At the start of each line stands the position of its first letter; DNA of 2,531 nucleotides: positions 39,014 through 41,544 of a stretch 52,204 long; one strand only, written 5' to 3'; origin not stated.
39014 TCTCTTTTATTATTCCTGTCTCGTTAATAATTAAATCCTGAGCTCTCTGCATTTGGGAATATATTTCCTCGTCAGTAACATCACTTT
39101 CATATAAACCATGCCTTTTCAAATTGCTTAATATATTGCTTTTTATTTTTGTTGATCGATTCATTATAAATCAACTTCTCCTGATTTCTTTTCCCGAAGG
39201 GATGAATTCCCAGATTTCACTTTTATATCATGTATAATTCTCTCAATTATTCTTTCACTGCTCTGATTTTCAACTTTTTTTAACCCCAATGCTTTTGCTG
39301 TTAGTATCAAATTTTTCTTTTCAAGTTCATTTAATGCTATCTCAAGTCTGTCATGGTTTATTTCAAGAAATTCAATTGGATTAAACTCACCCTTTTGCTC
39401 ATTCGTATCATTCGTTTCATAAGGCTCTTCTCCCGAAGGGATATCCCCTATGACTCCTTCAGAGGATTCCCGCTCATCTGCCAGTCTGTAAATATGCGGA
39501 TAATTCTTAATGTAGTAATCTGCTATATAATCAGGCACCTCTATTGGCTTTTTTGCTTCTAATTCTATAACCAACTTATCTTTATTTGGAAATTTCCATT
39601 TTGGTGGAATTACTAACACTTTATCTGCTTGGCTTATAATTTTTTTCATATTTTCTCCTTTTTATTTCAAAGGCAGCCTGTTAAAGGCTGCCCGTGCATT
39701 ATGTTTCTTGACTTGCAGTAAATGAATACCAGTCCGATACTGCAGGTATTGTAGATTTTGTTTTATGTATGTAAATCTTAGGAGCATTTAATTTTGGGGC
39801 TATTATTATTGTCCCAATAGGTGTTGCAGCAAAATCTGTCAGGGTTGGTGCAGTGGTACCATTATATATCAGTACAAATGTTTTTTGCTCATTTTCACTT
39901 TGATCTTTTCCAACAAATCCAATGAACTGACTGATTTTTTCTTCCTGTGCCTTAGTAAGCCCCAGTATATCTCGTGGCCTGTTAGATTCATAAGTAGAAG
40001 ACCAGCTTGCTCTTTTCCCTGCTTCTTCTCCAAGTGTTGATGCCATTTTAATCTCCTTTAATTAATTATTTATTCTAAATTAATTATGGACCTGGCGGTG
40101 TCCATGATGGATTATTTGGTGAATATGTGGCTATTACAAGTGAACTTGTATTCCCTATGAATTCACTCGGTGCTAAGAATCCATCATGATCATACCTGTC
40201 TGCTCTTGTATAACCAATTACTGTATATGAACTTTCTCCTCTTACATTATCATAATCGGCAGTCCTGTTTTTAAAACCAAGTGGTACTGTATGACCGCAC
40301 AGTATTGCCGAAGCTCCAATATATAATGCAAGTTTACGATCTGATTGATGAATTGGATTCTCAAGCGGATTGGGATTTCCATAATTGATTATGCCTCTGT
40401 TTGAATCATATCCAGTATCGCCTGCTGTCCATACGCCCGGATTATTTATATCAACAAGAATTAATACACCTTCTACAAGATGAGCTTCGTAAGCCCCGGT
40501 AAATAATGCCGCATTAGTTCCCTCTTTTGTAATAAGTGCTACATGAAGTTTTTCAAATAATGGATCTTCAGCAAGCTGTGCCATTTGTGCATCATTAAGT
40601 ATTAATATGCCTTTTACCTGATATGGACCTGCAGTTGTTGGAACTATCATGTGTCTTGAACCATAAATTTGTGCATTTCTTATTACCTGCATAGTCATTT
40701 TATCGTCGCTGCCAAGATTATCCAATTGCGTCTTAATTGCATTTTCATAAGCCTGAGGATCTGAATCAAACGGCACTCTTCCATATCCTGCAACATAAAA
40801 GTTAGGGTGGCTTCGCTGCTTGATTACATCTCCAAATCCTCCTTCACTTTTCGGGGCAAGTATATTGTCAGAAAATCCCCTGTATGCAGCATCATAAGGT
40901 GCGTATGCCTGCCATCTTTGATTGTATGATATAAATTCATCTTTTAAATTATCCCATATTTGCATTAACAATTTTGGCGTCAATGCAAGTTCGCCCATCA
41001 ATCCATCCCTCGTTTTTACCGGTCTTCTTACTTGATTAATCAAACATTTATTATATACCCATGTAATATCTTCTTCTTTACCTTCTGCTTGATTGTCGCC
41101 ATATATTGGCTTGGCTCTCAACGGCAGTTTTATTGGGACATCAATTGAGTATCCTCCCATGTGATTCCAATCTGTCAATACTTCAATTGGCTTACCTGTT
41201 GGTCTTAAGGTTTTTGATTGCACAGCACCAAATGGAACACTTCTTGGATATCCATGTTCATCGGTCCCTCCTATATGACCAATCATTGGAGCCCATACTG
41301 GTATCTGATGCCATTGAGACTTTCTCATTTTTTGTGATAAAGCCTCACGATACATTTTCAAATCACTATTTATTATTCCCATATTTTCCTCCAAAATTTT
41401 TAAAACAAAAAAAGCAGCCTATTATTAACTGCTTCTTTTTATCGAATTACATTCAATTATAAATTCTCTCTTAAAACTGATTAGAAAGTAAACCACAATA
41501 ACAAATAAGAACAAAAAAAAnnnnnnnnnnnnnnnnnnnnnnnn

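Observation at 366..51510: Dispersed GC-rich palindromic mini-element, stop-free in all six frames, sitting in frame inside unrelated phage genes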

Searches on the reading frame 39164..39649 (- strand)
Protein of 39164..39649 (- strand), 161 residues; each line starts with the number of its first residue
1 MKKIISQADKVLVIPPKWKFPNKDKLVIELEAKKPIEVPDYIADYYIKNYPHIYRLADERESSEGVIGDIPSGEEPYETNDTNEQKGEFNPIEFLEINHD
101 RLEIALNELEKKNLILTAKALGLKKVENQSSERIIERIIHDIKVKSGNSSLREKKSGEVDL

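Call 13: search_protein_families(library=phrogs, proteins=[window:39164-39649:-], max_evalue=0.001)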
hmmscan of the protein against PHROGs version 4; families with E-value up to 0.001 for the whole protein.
window:39164-39649:- (161 aa): 0 families

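Call 93: find_encoding_contigs(protein=window:39164-39649:-, flank=10000, max_places=5)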
Protein window:39164-39649:- (161 aa): 1 contig read that carries it; 1 place shown.
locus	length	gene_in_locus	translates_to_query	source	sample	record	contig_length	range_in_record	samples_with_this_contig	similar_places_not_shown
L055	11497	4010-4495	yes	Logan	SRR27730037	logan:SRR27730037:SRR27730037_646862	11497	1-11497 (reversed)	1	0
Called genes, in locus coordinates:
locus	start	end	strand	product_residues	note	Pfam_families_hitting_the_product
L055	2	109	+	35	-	?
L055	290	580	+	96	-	-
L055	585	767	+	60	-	-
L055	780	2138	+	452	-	-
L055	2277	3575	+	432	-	PF13252:Phage_capsid_3 (weak)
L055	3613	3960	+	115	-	-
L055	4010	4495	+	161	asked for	-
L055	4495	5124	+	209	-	-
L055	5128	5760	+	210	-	-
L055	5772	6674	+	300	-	-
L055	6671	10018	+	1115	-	-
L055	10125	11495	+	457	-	?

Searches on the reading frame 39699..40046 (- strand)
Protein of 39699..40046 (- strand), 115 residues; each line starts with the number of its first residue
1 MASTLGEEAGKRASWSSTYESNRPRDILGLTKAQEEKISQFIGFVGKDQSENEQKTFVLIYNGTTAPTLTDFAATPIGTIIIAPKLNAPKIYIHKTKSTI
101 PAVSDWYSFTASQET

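Call 92: find_encoding_contigs(protein=window:39699-40046:-, flank=10000, max_places=5)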
Protein window:39699-40046:- (115 aa): 1 contig read that carries it; 1 place shown.
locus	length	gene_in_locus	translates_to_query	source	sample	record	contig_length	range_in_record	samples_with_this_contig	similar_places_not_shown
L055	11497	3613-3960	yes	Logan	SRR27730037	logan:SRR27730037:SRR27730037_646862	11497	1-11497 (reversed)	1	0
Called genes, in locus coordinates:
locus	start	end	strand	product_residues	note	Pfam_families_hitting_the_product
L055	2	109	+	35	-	?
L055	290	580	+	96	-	-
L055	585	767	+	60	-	-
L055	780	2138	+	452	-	-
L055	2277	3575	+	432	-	PF13252:Phage_capsid_3 (weak)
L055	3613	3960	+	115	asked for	-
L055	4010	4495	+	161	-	-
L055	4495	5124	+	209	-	-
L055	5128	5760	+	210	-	-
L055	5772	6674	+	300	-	-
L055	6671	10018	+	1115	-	-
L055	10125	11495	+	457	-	?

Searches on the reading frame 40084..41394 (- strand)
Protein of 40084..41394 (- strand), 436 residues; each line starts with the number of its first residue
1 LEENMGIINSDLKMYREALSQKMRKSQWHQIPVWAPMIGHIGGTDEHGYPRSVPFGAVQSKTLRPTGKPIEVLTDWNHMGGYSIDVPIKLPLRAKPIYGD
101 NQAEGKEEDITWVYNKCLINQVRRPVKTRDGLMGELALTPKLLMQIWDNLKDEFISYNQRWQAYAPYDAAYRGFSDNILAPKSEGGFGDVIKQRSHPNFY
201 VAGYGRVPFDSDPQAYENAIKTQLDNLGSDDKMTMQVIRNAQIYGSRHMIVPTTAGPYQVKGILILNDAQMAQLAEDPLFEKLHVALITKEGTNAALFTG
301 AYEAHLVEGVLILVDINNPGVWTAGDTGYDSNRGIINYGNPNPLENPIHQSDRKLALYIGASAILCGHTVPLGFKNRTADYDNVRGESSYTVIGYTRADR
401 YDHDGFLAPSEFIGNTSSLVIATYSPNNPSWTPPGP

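Call 14: search_protein_families(library=phrogs, proteins=[window:40084-41394:-], max_evalue=0.001)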
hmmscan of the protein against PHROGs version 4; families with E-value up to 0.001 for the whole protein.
window:40084-41394:- (436 aa): 1 family
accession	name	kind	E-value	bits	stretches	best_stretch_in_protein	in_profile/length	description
phrog_334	-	head and packaging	1.1e-16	61.9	1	34-397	32-356/381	major head protein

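Call 85: find_encoding_contigs(protein=window:40084-41394:-, flank=10000, max_places=6)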
Protein window:40084-41394:- (436 aa): no gene with exactly this product is on record in the collection.
